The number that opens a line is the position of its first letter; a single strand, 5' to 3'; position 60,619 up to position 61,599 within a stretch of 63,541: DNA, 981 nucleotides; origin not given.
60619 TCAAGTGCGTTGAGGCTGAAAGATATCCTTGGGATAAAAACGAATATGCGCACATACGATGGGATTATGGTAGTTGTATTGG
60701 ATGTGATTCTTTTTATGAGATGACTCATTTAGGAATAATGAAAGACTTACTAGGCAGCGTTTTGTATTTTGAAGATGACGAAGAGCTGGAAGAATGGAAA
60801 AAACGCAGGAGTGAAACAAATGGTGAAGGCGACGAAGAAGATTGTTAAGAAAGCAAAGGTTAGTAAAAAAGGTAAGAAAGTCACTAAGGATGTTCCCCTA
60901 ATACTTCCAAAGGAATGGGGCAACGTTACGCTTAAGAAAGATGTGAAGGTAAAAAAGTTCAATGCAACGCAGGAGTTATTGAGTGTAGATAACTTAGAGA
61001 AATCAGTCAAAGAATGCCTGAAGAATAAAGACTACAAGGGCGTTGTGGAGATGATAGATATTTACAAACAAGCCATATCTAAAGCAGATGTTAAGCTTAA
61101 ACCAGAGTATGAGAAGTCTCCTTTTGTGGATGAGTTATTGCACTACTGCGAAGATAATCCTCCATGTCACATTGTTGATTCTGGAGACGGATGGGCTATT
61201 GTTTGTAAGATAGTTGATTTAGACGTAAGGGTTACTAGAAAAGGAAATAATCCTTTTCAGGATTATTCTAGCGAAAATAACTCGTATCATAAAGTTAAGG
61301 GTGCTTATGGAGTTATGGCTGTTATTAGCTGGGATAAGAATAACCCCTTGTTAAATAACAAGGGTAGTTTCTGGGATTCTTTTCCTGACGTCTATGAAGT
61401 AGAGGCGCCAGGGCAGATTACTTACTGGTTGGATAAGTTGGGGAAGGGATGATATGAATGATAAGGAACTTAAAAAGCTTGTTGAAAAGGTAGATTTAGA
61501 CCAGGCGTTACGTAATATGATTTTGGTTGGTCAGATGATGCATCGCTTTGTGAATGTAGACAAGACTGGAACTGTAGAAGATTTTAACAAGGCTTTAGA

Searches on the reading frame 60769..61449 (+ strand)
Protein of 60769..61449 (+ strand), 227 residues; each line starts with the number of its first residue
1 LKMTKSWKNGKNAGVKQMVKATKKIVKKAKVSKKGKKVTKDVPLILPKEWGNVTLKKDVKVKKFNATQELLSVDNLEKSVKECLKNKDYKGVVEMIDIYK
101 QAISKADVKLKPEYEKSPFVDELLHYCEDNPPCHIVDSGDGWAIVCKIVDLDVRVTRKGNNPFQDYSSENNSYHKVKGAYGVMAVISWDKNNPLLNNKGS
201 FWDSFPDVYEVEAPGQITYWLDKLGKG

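Call 5: search_protein_families(library=pfam, proteins=[window:60769-61449:+], max_evalue=0.01)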
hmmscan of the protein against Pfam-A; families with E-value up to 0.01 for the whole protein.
window:60769-61449:+ (227 aa): 0 families

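Call 6: search_protein_families(library=phrogs, proteins=[window:60769-61449:+], max_evalue=0.01)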
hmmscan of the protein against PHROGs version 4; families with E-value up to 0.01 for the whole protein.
window:60769-61449:+ (227 aa): 0 families

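Call 46: search_protein_families(library=padloc, max_evalue=0.01, proteins=[window:60769-61449:+])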
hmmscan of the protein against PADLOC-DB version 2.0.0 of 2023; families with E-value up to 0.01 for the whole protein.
window:60769-61449:+ (227 aa): 0 families

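Call 93: search_protein_families(library=ncbifam, max_evalue=0.1, proteins=[window:60820-61449:+])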
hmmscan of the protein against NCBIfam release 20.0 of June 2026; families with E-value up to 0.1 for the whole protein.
window:60820-61449:+ (210 aa): 1 family
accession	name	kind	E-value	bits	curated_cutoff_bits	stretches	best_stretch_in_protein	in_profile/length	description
NF041081.1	prot_lys_mtase_Arch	equivalog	0.08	13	200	0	42-91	26-74/142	protein-lysine N-methyltransferase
